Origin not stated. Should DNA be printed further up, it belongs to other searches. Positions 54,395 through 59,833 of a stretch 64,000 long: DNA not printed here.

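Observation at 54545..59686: Bacterial-length (1.7k aa) Lhr helicase in an archaeal context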

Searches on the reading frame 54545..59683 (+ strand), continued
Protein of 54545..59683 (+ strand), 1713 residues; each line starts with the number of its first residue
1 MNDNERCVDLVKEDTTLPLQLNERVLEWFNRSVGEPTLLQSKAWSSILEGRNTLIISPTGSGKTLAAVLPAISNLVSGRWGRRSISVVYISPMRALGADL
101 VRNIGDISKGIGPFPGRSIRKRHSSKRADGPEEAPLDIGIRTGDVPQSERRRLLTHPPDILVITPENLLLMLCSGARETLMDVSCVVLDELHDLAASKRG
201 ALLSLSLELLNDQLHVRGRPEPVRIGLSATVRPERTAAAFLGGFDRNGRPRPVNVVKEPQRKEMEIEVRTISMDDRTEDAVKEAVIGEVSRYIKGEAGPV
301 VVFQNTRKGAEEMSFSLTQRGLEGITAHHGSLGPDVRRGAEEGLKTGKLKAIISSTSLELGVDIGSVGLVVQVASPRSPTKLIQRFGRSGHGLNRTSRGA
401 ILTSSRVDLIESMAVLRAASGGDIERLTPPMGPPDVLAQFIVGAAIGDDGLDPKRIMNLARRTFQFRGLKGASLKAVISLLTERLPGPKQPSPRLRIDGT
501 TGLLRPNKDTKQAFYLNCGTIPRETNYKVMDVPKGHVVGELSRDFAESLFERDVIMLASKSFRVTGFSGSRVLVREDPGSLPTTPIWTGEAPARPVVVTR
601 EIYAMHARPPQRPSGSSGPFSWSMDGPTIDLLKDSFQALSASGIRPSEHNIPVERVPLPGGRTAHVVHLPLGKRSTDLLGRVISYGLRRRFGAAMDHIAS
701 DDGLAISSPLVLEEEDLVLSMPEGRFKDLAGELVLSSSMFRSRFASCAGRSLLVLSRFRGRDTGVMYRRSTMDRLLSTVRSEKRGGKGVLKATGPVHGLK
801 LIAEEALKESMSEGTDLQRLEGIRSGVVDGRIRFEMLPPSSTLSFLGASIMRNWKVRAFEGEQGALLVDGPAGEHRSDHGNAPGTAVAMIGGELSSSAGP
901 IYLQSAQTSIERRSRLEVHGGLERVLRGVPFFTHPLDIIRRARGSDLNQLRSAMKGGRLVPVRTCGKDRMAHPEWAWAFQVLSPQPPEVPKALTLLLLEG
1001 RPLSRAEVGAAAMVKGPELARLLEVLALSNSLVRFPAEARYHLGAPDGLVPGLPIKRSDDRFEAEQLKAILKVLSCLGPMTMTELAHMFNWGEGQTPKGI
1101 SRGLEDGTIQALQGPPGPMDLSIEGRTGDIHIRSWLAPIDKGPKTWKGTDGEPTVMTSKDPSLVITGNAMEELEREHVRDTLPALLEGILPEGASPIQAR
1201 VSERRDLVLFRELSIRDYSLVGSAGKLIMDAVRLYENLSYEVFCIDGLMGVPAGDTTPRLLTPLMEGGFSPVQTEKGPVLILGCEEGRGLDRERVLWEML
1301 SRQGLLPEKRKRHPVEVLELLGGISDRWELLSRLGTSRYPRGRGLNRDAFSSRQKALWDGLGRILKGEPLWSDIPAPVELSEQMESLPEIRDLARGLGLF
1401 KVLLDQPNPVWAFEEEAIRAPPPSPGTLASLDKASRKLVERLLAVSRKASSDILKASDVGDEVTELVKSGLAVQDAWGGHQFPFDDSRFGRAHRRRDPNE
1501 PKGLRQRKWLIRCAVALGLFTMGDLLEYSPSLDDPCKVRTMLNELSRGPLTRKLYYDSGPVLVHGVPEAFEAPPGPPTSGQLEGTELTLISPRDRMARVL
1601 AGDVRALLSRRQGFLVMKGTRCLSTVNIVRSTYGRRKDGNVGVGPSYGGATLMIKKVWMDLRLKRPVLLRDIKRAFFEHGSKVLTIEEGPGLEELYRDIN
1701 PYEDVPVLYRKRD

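Call 24: find_homologous_proteins(query=window:54545-59683:+)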
Query window:54545-59683:+ (1713 aa): 6712 proteins with E <= 0.001 among 8000 candidates; the best 120 are listed.
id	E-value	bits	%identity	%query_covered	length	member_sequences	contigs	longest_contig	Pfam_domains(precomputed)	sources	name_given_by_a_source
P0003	0.0e+0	3841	100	100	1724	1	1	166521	PF00270.36,PF00271.38,PF19306.6,PF08494.17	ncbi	-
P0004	0.0e+0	3000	79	100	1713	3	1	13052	PF00270.36,PF00271.38,PF19306.6,PF08494.17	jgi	jgi:Lhr-like helicase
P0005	0.0e+0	1267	38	98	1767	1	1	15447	PF00270.36,PF00271.38,PF19306.6,PF08494.17,PF04851.22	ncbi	ncbi:MAG: DEAD/DEAH box helicase [Thermoplasmatota archaeon]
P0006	0.0e+0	1260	39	98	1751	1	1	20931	PF00270.36,PF00271.38,PF19306.6,PF08494.17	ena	-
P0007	0.0e+0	1245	45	49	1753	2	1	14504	PF00270.36,PF00271.38,PF19306.6,PF08494.17,PF04851.22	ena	-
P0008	0.0e+0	1235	39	98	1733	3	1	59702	PF00270.36,PF00271.38,PF19306.6,PF08494.17,PF04851.22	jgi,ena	-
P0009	0.0e+0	1230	39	98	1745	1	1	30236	PF00270.36,PF00271.38,PF19306.6,PF08494.17,PF04851.22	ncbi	ncbi:MAG: DEAD/DEAH box helicase [Thermoplasmatota archaeon]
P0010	0.0e+0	1224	39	98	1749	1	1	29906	PF00270.36,PF00271.38,PF19306.6,PF08494.17,PF04851.22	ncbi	ncbi:MAG: DEAD/DEAH box helicase [Thermoplasmatota archaeon]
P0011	0.0e+0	1223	40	98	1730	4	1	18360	PF00270.36,PF00271.38,PF19306.6,PF08494.17,PF04851.22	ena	-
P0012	0.0e+0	1213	38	98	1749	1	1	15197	PF00270.36,PF00271.38,PF19306.6,PF08494.17,PF04851.22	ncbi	ncbi:MAG: DEAD/DEAH box helicase [Thermoplasmatota archaeon]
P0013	0.0e+0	1207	38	99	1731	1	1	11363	PF00270.36,PF00271.38,PF19306.6,PF08494.17,PF04851.22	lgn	-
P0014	0.0e+0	1206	39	98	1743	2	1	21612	PF00270.36,PF00271.38,PF19306.6,PF08494.17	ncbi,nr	ncbi:MAG: DEAD/DEAH box helicase [Candidatus Thermoplasmatota archaeon]|nr:DEAD/DEAH box helicase [C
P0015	0.0e+0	1202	39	98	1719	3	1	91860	PF00270.36,PF00271.38,PF19306.6,PF08494.17,PF04851.22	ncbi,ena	-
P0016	0.0e+0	1186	38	99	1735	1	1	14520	PF00270.36,PF00271.38,PF19306.6,PF08494.17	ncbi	ncbi:MAG: DEAD/DEAH box helicase [Thermoplasmatota archaeon]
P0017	0.0e+0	1184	38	98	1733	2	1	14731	PF00270.36,PF00271.38,PF19306.6,PF08494.17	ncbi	-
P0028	3.0e-120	421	32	48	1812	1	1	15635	PF00270.36,PF06224.19,PF00271.38,PF19306.6,PF08494.17,PF04851.22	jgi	jgi:ATP-dependent Lhr-like helicase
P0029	5.2e-119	417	33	50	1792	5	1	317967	PF00270.36,PF01978.26,PF06224.19,PF12802.14,PF00271.38,PF19306.6,PF08494.17,PF04851.22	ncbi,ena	-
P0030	1.0e-117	413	33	50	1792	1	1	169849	PF12840.14,PF00270.36,PF01978.26,PF06224.19,PF12802.14,PF00392.28,PF00271.38,PF19306.6,PF08494.17,PF04851.22,PF08784.18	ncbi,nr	ncbi:MAG: ATP-dependent helicase [Methanomassiliicoccus sp.]|nr:ATP-dependent helicase [Methanomassi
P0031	1.3e-117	412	33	50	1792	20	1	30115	PF12840.14,PF00270.36,PF01978.26,PF06224.19,PF00271.38,PF19306.6,PF08494.17,PF04851.22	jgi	-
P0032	2.0e-117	412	33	49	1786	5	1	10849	PF00270.36,PF06224.19,PF00271.38,PF19306.6,PF08494.17,PF04851.22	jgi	-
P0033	4.0e-116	407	32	49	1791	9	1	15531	PF00270.36,PF06224.19,PF00271.38,PF19306.6,PF08494.17,PF04851.22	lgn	-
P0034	2.6e-115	405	33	47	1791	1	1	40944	PF00270.36,PF06224.19,PF00271.38,PF19306.6,PF08494.17,PF04851.22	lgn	-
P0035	4.4e-115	404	32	50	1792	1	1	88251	PF00270.36,PF01978.26,PF09339.17,PF06224.19,PF12802.14,PF00271.38,PF19306.6,PF08494.17,PF04851.22,PF08784.18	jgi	jgi:ATP-dependent Lhr-like helicase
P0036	5.5e-115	403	30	64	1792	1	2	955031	PF00270.36,PF01978.26,PF09339.17,PF06224.19,PF12802.14,PF00271.38,PF19306.6,PF08494.17,PF04851.22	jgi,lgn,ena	-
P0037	7.8e-115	403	33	50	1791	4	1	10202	PF00270.36,PF23234.2,PF06224.19,PF12802.14,PF00271.38,PF19306.6,PF08494.17,PF16365.12,PF04851.22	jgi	jgi:ATP-dependent Lhr-like helicase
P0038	1.1e-114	402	33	49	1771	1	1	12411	PF00270.36,PF06224.19,PF12802.14,PF00271.38,PF19306.6,PF08494.17,PF04851.22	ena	-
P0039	1.5e-114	402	32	50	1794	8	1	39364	PF12840.14,PF13412.13,PF00270.36,PF01978.26,PF01022.27,PF06224.19,PF12802.14,PF00271.38,PF19306.6,PF08494.17,PF04851.22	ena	-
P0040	4.1e-113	397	32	49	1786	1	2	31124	PF00270.36,PF06224.19,PF00271.38,PF19306.6,PF08494.17,PF04851.22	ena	-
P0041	7.3e-113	396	33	48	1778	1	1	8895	PF00270.36,PF06224.19,PF00271.38,PF19306.6,PF08494.17,PF04851.22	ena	-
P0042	1.3e-112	396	32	48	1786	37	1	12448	PF24270.2,PF00270.36,PF01022.27,PF02002.24,PF06224.19,PF00271.38,PF19306.6,PF08494.17,PF04851.22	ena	-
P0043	1.4e-112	396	32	49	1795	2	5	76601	PF01047.29,PF13412.13,PF00270.36,PF06224.19,PF12802.14,PF00271.38,PF19306.6,PF08494.17,PF04851.22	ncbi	-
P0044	1.5e-112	395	32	49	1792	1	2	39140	PF00270.36,PF01978.26,PF06224.19,PF00271.38,PF19306.6,PF08494.17,PF04851.22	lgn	-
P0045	4.2e-112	394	32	49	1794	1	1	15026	PF00270.36,PF01978.26,PF23234.2,PF06224.19,PF12802.14,PF00271.38,PF19306.6,PF08494.17,PF04851.22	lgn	-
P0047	7.6e-112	393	32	49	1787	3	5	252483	PF00270.36,PF06224.19,PF00271.38,PF19306.6,PF08494.17,PF04851.22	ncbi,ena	-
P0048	8.3e-112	393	33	44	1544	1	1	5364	PF00270.36,PF06224.19,PF00271.38,PF19306.6,PF08494.17,PF04851.22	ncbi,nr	ncbi:MAG TPA: ATP-dependent helicase, partial [Thermoplasmata archaeon]|nr:ATP-dependent helicase [T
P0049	9.2e-112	393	31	49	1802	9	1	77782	PF00270.36,PF06224.19,PF12802.14,PF00271.38,PF19306.6,PF08494.17,PF04851.22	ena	-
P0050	9.3e-112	393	33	49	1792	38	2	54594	PF00270.36,PF06224.19,PF00271.38,PF19306.6,PF08494.17,PF04851.22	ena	-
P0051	9.4e-112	393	32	49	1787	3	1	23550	PF00270.36,PF06224.19,PF00271.38,PF19306.6,PF08494.17,PF04851.22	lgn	-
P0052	9.5e-112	393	32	48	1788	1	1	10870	PF00270.36,PF06224.19,PF00271.38,PF19306.6,PF08494.17,PF04851.22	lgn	-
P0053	1.0e-111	393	32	47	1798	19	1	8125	PF00270.36,PF06224.19,PF00271.38,PF19306.6,PF08494.17,PF04851.22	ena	-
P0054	1.0e-111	393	32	49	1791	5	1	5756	PF00270.36,PF06224.19,PF00271.38,PF19306.6,PF08494.17,PF04851.22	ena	-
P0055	1.7e-111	392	32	50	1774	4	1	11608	PF01047.29,PF25212.3,PF00270.36,PF06224.19,PF12802.14,PF00271.38,PF19306.6,PF08494.17,PF04851.22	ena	-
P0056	1.7e-111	392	31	47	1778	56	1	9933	PF00270.36,PF01978.26,PF23236.2,PF06224.19,PF00271.38,PF19306.6,PF08494.17,PF04851.22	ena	-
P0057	1.8e-111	392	32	49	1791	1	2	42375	PF00270.36,PF06224.19,PF00271.38,PF19306.6,PF08494.17,PF04851.22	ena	-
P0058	1.9e-111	392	32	49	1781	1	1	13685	PF00270.36,PF06224.19,PF00271.38,PF19306.6,PF08494.17,PF04851.22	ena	-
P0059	3.7e-111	391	32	49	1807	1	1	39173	PF00270.36,PF01978.26,PF01022.27,PF06224.19,PF12802.14,PF00271.38,PF19306.6,PF08494.17,PF04851.22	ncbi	ncbi:MAG: ATP-dependent helicase [Thermoplasmata archaeon]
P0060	4.1e-111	391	32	49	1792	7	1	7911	PF00270.36,PF06224.19,PF00271.38,PF19306.6,PF08494.17,PF04851.22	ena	-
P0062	5.1e-111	390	32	49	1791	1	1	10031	PF00270.36,PF06224.19,PF00271.38,PF19306.6,PF08494.17,PF04851.22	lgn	-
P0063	5.5e-111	390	32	49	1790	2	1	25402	PF01047.29,PF00270.36,PF01978.26,PF06224.19,PF00271.38,PF19306.6,PF08494.17,PF04851.22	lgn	-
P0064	6.0e-111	390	32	47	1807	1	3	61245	PF01047.29,PF00270.36,PF01978.26,PF06224.19,PF12802.14,PF00271.38,PF19306.6,PF08494.17,PF04851.22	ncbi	-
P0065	6.1e-111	390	32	49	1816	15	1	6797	PF13412.13,PF00270.36,PF06224.19,PF00271.38,PF19306.6,PF08494.17,PF04851.22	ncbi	-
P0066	6.3e-111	390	31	49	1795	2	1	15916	PF00270.36,PF06224.19,PF00271.38,PF19306.6,PF08494.17,PF04851.22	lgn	-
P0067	6.5e-111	390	31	48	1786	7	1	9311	PF24270.2,PF00270.36,PF02002.24,PF06224.19,PF00271.38,PF19306.6,PF08494.17,PF04851.22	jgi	-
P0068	7.0e-111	390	31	50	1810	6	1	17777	PF00270.36,PF06224.19,PF00271.38,PF19306.6,PF08494.17,PF04851.22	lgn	-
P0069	8.0e-111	390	32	47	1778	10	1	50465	PF00270.36,PF02002.24,PF06224.19,PF00271.38,PF19306.6,PF08494.17,PF04851.22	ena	-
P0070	8.1e-111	390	33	49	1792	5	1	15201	PF00270.36,PF01978.26,PF06224.19,PF00271.38,PF19306.6,PF08494.17,PF04851.22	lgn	-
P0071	2.5e-110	388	32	47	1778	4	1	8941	PF00270.36,PF23236.2,PF02002.24,PF06224.19,PF00271.38,PF19306.6,PF08494.17,PF04851.22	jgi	-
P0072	3.1e-110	388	32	49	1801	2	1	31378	PF00270.36,PF06224.19,PF00271.38,PF19306.6,PF08494.17,PF04851.22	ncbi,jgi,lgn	-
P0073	3.3e-110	388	31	48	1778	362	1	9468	PF00270.36,PF02002.24,PF06224.19,PF00271.38,PF19306.6,PF08494.17,PF04851.22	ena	-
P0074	3.8e-110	387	34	44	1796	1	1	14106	PF00270.36,PF06224.19,PF00271.38,PF19306.6,PF08494.17,PF04851.22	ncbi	-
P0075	4.2e-110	387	31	48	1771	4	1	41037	PF00270.36,PF06224.19,PF00271.38,PF19306.6,PF08494.17,PF04851.22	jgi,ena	-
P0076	4.9e-110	387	31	49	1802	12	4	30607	PF00270.36,PF06224.19,PF00271.38,PF19306.6,PF08494.17,PF04851.22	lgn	-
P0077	5.4e-110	387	31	47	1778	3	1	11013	PF24270.2,PF00270.36,PF01978.26,PF02002.24,PF06224.19,PF00271.38,PF13545.13,PF19306.6,PF08494.17,PF04851.22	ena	-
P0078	5.5e-110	387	32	44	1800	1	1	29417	PF00270.36,PF06224.19,PF00271.38,PF19306.6,PF08494.17,PF04851.22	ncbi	-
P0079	7.8e-110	386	32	47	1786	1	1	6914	PF24270.2,PF00270.36,PF02002.24,PF06224.19,PF12802.14,PF00271.38,PF19306.6,PF08494.17,PF04851.22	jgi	-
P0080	8.0e-110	386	32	47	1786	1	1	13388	PF00270.36,PF02002.24,PF06224.19,PF12802.14,PF00271.38,PF19306.6,PF08494.17,PF04851.22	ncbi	-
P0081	8.2e-110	386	32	47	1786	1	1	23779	PF00270.36,PF02002.24,PF06224.19,PF00271.38,PF19306.6,PF08494.17,PF04851.22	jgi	-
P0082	1.0e-109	386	32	47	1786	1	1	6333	PF24270.2,PF00270.36,PF02002.24,PF06224.19,PF12802.14,PF00271.38,PF19306.6,PF08494.17,PF04851.22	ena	-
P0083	1.1e-109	386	29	63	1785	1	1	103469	PF00270.36,PF04157.23,PF06224.19,PF00271.38,PF19306.6,PF08494.17,PF04851.22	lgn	-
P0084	1.1e-109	386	32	47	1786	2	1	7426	PF24270.2,PF00270.36,PF02002.24,PF06224.19,PF12802.14,PF00271.38,PF19306.6,PF08494.17,PF04851.22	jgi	-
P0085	1.1e-109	386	32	47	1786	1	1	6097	PF24270.2,PF00270.36,PF02002.24,PF06224.19,PF12802.14,PF00271.38,PF19306.6,PF08494.17,PF04851.22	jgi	-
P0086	1.1e-109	386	33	44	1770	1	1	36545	PF00270.36,PF06224.19,PF00271.38,PF19306.6,PF08494.17,PF04851.22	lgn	-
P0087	1.1e-109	386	32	47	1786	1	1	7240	PF24270.2,PF00270.36,PF02002.24,PF06224.19,PF12802.14,PF00271.38,PF19306.6,PF08494.17,PF04851.22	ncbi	-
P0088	1.2e-109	386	33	49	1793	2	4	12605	PF00270.36,PF06224.19,PF00271.38,PF19306.6,PF08494.17,PF04851.22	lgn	-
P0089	1.5e-109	385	32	48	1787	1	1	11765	PF00270.36,PF06224.19,PF00271.38,PF19306.6,PF08494.17,PF04851.22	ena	-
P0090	1.7e-109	385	32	47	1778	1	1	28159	PF00270.36,PF02002.24,PF06224.19,PF00271.38,PF19306.6,PF08494.17,PF04851.22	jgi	-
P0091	1.7e-109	385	34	44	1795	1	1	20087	PF00270.36,PF23236.2,PF06224.19,PF00271.38,PF19306.6,PF08494.17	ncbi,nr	ncbi:MAG: ATP-dependent helicase [Euryarchaeota archaeon]|nr:ATP-dependent helicase [Euryarchaeota a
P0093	2.0e-109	385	32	49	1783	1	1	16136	PF00270.36,PF06224.19,PF00271.38,PF19306.6,PF08494.17,PF04851.22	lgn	-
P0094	2.3e-109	385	32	47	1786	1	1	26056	PF00270.36,PF02002.24,PF06224.19,PF00271.38,PF19306.6,PF08494.17,PF04851.22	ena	-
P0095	2.8e-109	385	32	49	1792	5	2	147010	PF00270.36,PF06224.19,PF00271.38,PF19306.6,PF08494.17,PF04851.22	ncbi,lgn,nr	ncbi:MAG: ATP-dependent helicase [Methanomassiliicoccaceae archaeon]|nr:ATP-dependent helicase [Meth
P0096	3.1e-109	384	31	47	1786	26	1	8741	PF24270.2,PF00270.36,PF02002.24,PF06224.19,PF00271.38,PF19306.6,PF08494.17,PF04851.22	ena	-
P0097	3.3e-109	384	32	48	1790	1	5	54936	PF00270.36,PF06224.19,PF12802.14,PF00271.38,PF19306.6,PF08494.17,PF04851.22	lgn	-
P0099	5.5e-109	384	32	48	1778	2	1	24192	PF00270.36,PF06224.19,PF00271.38,PF19306.6,PF08494.17,PF04851.22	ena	-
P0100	5.8e-109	384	33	47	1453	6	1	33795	PF00270.36,PF23236.2,PF23234.2,PF00271.38,PF19306.6,PF08494.17,PF04851.22,PF23235.2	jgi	jgi:ATP-dependent Lhr-like helicase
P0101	7.6e-109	383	32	48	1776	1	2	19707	PF00270.36,PF23236.2,PF02002.24,PF06224.19,PF00271.38,PF19306.6,PF08494.17,PF04851.22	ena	-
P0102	7.7e-109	383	32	48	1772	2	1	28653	PF00270.36,PF06224.19,PF12802.14,PF00271.38,PF19306.6,PF08494.17,PF04851.22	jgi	-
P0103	8.8e-109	383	34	44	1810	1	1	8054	PF24741.2,PF00270.36,PF24409.2,PF06224.19,PF00271.38,PF19306.6,PF08494.17,PF04851.22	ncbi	-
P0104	1.1e-108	383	32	47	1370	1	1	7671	PF01638.24,PF24270.2,PF00270.36,PF01978.26,PF06224.19,PF12802.14,PF00271.38,PF19306.6,PF04851.22,PF02002.24,PF13545.13,PF08494.17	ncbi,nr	ncbi:MAG: ATP-dependent helicase, partial [Candidatus Thermoplasmatota archaeon]|nr:ATP-dependent he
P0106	1.7e-108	382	31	49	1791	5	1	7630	PF00270.36,PF06224.19,PF00271.38,PF19306.6,PF08494.17,PF04851.22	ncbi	-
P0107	1.8e-108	382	32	48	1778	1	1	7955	PF00270.36,PF06224.19,PF00271.38,PF19306.6,PF08494.17,PF04851.22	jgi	-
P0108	2.1e-108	382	31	48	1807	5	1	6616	PF00270.36,PF01978.26,PF06224.19,PF00271.38,PF19306.6,PF08494.17,PF04851.22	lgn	-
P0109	2.2e-108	382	31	47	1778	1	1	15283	PF24270.2,PF00270.36,PF01978.26,PF02002.24,PF06224.19,PF00271.38,PF19306.6,PF08494.17,PF04851.22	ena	-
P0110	2.4e-108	381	31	48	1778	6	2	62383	PF00270.36,PF02002.24,PF06224.19,PF00271.38,PF19306.6,PF08494.17,PF04851.22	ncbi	-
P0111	2.6e-108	381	33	47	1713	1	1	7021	PF00270.36,PF00271.38,PF19306.6,PF08494.17,PF04851.22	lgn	-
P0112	2.7e-108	381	34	50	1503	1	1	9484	PF00270.36,PF23236.2,PF23234.2,PF06224.19,PF00271.38,PF19306.6,PF08494.17,PF04851.22,PF23235.2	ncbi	ncbi:MAG: DNA glycosylase AlkZ-like family protein [Candidatus Methylomirabilales bacterium]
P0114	2.8e-108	381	31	47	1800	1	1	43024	PF00270.36,PF01978.26,PF23234.2,PF06224.19,PF00271.38,PF19306.6,PF08494.17,PF04851.22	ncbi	-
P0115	3.0e-108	381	31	47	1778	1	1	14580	PF00270.36,PF06224.19,PF00271.38,PF19306.6,PF08494.17,PF04851.22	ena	-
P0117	5.2e-108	380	31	47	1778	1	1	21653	PF24270.2,PF00270.36,PF01978.26,PF02002.24,PF06224.19,PF00271.38,PF19306.6,PF08494.17,PF04851.22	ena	-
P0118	5.8e-108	380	31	47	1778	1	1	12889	PF24270.2,PF00270.36,PF01978.26,PF02002.24,PF06224.19,PF00271.38,PF19306.6,PF08494.17,PF04851.22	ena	-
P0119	8.9e-108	380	33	48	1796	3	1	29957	PF12840.14,PF00270.36,PF06224.19,PF00271.38,PF19306.6,PF08494.17,PF04851.22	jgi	-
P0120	1.1e-107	379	32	47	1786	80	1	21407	PF00270.36,PF06224.19,PF00271.38,PF19306.6,PF08494.17,PF04851.22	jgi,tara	jgi:ATP-dependent Lhr-like helicase|tara:strand:+ start:140 stop:5500 length:5361 start_codon:yes st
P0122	1.5e-107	379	33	44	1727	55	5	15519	PF00270.36,PF00271.38,PF19306.6,PF08494.17,PF04851.22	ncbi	ncbi:MAG: ATP-dependent helicase [Thermoplasmata archaeon]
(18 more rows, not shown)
